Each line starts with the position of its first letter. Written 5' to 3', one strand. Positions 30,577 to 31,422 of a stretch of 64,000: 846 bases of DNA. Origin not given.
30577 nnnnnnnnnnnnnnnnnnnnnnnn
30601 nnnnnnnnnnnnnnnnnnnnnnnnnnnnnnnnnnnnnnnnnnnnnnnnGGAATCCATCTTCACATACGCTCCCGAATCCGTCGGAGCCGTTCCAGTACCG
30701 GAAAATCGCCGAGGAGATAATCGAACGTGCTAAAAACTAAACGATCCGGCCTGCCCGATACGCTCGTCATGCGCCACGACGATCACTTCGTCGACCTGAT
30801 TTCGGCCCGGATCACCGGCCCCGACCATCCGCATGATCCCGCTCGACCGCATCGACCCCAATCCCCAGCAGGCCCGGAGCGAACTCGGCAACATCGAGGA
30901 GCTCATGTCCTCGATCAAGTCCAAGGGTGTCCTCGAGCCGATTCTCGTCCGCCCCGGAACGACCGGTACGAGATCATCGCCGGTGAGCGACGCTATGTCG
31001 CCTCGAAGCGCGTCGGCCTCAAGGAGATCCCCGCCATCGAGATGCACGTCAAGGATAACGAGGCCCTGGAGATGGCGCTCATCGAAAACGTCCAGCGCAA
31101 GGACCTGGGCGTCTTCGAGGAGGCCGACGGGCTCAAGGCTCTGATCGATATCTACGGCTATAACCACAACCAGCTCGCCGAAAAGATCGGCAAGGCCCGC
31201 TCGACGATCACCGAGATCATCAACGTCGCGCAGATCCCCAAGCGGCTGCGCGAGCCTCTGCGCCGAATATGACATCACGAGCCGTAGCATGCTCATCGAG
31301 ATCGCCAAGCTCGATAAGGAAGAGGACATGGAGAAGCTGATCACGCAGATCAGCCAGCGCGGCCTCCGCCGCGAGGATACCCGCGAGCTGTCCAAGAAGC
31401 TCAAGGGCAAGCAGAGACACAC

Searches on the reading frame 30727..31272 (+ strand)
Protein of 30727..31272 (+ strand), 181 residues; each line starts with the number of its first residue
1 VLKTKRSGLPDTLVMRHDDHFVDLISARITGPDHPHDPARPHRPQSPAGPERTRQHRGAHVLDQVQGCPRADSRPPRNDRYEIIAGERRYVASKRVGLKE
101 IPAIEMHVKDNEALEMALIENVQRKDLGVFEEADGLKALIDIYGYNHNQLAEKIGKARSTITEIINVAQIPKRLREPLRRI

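Call 10: search_protein_families(library=pfam, proteins=[window:30727-31272:+], max_evalue=0.01)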
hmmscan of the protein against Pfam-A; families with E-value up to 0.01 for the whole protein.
window:30727-31272:+ (181 aa): 3 families
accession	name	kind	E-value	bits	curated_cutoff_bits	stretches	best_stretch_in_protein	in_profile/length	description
PF02195.25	ParB_N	-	1.5e-14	54.3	26.3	1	75-123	47-95/95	ParB N-terminal domain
PF17762.8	HTH_ParB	-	8e-10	39.2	22.6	1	125-178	1-54/102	ParB HTH domain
PF18090.7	SoPB_HTH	-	0.0085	16.6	27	0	138-172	13-47/75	Centromere-binding protein HTH domain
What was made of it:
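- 30727..31564 (+): parB of the 'type-2' Acidobacteriota subfamily. It has the GERR and ENLQR CTPase motifs, the recognition helix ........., and TSRSTLI in place of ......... Frame broken at about 30819, 30952 and 31251. Pfam ParB_N and HTH_ParB (call 10).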

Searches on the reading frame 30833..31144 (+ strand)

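Call 10: search_protein_families(library=pfam, proteins=[window:30833-31144:+], max_evalue=0.01)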
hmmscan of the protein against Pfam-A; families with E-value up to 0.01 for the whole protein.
window:30833-31144:+ (103 aa): 1 family
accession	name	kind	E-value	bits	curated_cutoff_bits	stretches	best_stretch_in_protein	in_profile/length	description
PF02195.25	ParB_N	-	7.7e-07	29.5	26.3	1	2-43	6-49/95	ParB N-terminal domain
